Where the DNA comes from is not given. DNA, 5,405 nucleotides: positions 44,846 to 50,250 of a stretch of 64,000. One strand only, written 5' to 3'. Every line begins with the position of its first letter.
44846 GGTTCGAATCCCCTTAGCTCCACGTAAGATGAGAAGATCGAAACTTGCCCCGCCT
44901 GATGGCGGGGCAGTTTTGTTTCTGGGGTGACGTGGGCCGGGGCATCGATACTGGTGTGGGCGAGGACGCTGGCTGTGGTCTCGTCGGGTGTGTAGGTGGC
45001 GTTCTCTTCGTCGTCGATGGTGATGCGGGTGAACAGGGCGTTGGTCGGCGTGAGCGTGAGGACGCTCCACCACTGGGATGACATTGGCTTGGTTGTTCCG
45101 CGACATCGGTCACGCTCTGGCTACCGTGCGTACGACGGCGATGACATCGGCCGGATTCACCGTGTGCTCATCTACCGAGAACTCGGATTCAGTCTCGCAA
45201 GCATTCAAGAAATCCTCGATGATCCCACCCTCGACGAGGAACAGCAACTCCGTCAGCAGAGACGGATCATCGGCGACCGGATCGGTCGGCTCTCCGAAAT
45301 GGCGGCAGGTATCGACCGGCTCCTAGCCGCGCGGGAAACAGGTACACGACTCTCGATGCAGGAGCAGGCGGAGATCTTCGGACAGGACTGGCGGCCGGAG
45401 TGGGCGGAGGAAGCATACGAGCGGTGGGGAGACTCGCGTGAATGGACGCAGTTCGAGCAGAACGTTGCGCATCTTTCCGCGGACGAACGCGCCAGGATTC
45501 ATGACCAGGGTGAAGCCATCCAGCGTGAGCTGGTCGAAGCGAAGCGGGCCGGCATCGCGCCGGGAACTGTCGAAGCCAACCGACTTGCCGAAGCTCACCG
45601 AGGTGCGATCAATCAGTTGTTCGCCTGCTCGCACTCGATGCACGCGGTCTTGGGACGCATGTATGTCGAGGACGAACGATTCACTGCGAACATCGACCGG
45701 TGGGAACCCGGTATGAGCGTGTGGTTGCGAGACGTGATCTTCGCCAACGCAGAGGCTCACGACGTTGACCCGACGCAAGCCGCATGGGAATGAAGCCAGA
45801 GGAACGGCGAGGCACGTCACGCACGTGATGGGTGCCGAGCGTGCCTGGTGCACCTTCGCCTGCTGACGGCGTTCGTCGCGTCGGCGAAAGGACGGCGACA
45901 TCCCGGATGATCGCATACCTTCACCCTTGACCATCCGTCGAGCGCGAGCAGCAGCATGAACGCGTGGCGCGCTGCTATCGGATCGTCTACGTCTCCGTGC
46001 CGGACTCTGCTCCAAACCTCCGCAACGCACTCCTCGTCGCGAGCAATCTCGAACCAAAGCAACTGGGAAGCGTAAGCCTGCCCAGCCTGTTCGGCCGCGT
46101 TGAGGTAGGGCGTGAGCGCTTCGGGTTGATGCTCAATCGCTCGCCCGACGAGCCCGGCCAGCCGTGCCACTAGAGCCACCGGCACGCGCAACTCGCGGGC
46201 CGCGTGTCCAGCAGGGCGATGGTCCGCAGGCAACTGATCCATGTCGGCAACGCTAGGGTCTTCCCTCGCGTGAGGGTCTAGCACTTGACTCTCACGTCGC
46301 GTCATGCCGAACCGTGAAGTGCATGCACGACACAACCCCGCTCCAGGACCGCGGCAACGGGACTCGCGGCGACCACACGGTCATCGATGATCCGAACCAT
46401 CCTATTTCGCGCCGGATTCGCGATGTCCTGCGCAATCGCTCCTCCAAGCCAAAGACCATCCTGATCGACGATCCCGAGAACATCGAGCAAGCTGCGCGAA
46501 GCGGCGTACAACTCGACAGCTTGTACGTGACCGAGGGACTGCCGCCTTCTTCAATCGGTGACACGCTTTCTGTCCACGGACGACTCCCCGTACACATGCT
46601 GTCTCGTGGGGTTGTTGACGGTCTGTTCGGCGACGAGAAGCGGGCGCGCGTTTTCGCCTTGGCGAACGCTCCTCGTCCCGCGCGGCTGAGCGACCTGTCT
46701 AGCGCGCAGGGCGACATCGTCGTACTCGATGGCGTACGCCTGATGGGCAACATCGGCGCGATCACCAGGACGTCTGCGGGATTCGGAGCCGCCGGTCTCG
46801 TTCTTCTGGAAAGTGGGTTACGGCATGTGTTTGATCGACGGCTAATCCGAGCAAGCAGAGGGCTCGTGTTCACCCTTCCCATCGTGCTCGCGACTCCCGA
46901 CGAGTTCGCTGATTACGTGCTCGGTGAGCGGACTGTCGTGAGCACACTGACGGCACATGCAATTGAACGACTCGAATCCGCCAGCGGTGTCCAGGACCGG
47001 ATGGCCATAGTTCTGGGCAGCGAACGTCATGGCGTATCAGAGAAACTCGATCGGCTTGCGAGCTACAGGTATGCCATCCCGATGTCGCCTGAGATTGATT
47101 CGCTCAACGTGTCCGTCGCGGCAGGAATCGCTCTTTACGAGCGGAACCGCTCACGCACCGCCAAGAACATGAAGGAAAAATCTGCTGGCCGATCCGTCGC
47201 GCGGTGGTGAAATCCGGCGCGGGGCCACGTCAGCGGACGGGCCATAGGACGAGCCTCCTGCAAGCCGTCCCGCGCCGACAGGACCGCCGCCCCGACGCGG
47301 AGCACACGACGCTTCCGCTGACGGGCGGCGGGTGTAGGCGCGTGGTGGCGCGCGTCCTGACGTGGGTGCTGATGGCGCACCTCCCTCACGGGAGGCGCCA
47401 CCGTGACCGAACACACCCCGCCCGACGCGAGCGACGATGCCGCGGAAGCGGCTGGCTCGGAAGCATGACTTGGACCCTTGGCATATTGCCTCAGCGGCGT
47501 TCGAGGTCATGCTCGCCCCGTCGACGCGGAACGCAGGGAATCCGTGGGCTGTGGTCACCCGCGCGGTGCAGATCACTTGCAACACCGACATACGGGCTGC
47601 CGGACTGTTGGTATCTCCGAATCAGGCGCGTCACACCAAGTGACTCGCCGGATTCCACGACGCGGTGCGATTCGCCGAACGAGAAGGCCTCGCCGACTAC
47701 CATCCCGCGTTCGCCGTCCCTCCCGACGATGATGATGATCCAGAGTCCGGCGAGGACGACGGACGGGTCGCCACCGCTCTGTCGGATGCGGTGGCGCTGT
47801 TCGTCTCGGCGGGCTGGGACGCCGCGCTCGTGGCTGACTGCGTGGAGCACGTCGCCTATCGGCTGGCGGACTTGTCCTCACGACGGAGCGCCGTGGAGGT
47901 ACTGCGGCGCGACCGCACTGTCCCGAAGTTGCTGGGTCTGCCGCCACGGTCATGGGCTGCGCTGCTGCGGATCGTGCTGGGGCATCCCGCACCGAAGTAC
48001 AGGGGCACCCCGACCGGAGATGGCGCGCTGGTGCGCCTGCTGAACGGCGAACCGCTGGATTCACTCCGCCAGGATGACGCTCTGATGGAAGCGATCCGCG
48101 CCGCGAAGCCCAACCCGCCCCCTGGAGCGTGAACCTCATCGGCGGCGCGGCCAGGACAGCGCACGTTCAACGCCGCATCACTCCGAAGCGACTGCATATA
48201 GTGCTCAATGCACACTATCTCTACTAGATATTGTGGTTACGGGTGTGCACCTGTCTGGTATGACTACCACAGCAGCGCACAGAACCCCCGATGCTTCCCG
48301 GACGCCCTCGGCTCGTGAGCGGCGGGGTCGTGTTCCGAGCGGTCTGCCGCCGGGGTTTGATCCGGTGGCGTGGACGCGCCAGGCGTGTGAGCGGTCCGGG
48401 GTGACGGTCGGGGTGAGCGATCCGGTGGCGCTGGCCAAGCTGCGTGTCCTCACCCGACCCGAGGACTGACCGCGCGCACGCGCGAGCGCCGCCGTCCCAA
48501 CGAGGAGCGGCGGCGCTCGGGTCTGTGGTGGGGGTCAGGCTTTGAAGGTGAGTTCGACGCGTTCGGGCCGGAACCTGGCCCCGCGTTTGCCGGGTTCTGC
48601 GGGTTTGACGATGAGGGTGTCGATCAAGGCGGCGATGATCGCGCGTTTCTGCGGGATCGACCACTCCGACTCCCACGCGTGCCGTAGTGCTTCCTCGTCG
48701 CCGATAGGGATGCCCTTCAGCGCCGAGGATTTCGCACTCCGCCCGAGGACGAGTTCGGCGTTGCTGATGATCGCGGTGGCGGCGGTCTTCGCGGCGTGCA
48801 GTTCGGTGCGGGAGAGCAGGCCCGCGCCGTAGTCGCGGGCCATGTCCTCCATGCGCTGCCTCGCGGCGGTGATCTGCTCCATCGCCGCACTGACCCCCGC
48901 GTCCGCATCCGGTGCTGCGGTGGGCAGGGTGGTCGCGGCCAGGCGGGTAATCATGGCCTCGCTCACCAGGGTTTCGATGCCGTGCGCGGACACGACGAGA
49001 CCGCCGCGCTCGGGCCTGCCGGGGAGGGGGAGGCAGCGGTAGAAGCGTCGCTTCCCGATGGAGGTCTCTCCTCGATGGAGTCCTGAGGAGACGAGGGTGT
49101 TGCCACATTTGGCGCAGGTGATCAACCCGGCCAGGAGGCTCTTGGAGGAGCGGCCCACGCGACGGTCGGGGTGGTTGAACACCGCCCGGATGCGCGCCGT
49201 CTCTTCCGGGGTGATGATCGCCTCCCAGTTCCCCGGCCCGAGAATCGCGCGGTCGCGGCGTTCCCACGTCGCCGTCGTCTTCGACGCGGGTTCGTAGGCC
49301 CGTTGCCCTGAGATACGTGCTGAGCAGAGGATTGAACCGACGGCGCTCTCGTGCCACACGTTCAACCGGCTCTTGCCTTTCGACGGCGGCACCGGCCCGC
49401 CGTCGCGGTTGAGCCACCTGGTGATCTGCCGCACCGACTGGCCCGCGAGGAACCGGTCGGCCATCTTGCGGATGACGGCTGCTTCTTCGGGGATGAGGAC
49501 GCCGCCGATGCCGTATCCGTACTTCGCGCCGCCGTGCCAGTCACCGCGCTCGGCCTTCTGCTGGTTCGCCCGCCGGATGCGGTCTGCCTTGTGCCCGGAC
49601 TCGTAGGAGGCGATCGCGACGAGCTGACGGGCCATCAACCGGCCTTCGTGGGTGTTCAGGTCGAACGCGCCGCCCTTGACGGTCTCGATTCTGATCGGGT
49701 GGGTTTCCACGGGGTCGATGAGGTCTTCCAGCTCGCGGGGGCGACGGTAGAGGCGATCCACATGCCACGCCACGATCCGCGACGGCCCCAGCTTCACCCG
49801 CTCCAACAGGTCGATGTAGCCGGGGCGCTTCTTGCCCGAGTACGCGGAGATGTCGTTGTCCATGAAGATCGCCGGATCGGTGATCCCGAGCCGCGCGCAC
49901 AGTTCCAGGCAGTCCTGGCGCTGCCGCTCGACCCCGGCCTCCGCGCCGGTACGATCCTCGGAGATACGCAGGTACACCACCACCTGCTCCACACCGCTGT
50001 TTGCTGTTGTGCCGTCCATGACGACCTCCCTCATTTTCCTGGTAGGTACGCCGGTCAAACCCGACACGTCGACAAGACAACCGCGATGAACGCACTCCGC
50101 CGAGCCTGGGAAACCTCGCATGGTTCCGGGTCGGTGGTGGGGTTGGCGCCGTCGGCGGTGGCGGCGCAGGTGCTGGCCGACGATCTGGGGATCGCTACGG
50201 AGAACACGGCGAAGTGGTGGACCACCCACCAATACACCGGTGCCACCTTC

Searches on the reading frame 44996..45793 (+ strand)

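Call 66: search_protein_families(library=pfam, proteins=[window:44996-45793:+], max_evalue=0.00001)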
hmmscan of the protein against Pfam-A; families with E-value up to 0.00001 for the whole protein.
window:44996-45793:+ (265 aa): 3 families
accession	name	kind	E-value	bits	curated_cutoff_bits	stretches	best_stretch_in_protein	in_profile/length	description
PF07739.18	TipAS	-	3.5e-32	111.8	23.8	1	136-250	1-116/117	TipAS antibiotic-recognition domain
PF13411.12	MerR_1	-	1.3e-13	51.2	21.6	1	16-75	9-67/69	MerR HTH family regulatory protein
PF00376.29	MerR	-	4.2e-11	42.9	28.2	1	16-46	8-38/38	MerR family regulatory protein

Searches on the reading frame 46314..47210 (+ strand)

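Call 66: search_protein_families(library=pfam, proteins=[window:46314-47210:+], max_evalue=0.00001)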
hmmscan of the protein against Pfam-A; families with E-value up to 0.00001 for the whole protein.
window:46314-47210:+ (298 aa): 2 families
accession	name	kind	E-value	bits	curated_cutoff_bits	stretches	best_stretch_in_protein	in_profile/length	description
PF04705.17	TSNR_N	-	7.7e-34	116.6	28.3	1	22-129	2-109/111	Thiostrepton-resistance methylase, N terminus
PF00588.24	SpoU_methylase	-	2.9e-28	99.2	29.7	1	135-275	3-142/142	SpoU rRNA Methylase family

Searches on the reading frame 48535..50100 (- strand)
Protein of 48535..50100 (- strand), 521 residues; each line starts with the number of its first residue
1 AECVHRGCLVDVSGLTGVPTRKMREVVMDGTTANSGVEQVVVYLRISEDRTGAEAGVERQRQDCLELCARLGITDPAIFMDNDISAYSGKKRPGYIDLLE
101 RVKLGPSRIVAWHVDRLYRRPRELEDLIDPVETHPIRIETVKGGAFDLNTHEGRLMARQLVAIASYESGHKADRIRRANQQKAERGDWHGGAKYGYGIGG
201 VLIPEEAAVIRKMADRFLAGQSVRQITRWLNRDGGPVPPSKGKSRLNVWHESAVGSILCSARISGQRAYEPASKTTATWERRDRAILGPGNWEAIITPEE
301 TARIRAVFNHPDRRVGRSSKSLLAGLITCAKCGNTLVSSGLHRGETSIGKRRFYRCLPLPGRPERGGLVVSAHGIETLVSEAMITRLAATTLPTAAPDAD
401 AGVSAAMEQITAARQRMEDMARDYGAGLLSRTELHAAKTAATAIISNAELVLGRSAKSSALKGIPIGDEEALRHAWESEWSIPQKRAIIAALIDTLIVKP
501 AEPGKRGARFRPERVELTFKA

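Call 66: search_protein_families(library=pfam, proteins=[window:48535-50100:-], max_evalue=0.00001)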
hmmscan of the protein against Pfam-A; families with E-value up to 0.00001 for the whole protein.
window:48535-50100:- (521 aa): 2 families
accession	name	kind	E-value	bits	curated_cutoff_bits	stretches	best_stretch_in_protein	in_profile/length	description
PF00239.26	Resolvase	-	3.4e-23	82.8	23.3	1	40-188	1-145/145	Resolvase, N terminal domain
PF07508.19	Recombinase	-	1.3e-12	48.3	21.1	1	204-305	1-96/102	Recombinase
